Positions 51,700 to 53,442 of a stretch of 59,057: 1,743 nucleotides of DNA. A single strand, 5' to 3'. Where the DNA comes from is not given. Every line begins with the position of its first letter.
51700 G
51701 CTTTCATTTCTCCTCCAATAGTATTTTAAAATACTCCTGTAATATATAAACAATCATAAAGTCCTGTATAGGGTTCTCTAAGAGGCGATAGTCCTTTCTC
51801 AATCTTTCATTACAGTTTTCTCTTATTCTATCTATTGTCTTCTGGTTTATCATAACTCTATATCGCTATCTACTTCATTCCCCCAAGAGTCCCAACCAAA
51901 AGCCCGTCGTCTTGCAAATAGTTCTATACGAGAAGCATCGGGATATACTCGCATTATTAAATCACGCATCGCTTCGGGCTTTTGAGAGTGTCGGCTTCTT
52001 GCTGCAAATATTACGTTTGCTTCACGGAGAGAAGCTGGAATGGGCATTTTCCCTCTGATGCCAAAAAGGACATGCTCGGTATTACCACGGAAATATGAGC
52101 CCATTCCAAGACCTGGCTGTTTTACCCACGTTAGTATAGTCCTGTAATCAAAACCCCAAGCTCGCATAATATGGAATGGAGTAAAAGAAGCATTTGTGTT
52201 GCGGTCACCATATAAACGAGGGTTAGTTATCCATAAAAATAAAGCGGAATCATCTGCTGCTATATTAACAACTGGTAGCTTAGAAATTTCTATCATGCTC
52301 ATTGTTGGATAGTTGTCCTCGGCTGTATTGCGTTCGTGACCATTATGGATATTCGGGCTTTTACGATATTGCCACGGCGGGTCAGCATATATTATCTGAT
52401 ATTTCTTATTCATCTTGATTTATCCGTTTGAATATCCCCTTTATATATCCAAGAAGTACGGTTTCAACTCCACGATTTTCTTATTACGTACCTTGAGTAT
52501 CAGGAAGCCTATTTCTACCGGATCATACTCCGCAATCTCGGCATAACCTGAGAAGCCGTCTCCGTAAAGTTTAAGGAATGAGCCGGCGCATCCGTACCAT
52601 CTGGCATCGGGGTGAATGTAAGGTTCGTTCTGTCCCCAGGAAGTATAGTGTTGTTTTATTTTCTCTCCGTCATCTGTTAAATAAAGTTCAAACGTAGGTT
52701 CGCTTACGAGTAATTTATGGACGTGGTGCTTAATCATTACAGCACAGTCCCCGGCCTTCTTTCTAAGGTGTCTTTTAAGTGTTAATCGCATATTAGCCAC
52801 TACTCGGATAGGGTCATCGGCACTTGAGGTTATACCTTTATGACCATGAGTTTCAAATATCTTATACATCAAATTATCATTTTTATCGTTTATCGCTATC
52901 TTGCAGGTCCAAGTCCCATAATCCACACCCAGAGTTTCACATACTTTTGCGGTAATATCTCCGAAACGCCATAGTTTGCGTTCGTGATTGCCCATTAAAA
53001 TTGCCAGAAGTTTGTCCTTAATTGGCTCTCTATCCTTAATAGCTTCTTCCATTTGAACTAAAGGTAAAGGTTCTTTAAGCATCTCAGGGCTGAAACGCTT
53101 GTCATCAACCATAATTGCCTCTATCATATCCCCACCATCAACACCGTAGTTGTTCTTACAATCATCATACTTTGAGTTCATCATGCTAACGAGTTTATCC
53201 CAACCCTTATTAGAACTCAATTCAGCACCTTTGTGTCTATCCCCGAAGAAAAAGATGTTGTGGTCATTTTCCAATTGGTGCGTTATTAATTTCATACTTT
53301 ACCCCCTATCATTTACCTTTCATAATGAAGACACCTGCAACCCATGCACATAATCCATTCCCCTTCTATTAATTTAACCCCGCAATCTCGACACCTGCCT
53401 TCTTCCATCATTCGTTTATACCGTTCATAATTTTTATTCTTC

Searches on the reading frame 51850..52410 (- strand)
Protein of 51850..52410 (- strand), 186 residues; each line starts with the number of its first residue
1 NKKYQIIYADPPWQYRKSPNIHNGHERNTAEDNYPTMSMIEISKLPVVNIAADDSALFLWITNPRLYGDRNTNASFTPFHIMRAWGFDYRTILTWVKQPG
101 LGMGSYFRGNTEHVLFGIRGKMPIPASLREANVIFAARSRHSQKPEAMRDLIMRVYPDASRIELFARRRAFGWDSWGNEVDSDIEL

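Call 77: search_protein_families(library=pfam, proteins=[window:51850-52410:-], max_evalue=0.01)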
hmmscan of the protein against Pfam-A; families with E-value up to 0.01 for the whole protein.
window:51850-52410:- (186 aa): 1 family
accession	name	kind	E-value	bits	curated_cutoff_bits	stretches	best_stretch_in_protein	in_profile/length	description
PF05063.20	MT-A70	-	5e-25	88.9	23.9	1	4-179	1-172/172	MT-A70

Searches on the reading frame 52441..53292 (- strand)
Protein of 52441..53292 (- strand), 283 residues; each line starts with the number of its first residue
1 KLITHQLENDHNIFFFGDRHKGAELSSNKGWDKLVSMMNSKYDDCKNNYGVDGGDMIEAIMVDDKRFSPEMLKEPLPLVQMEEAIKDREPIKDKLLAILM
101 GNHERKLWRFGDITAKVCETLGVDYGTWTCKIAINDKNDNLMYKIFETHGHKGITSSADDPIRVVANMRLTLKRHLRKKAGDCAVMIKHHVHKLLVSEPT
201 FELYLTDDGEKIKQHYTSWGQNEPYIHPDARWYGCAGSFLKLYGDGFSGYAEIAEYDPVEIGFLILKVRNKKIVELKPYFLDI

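Call 47: search_protein_families(library=phrogs, proteins=[window:52441-53292:-], max_evalue=0.001)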
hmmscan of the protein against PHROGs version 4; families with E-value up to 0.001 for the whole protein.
window:52441-53292:- (283 aa): 1 family
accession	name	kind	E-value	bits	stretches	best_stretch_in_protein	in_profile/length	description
phrog_7339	-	DNA, RNA and nucleotide metabolism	4.4e-10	40.3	1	8-225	27-225/263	DNA repair exonuclease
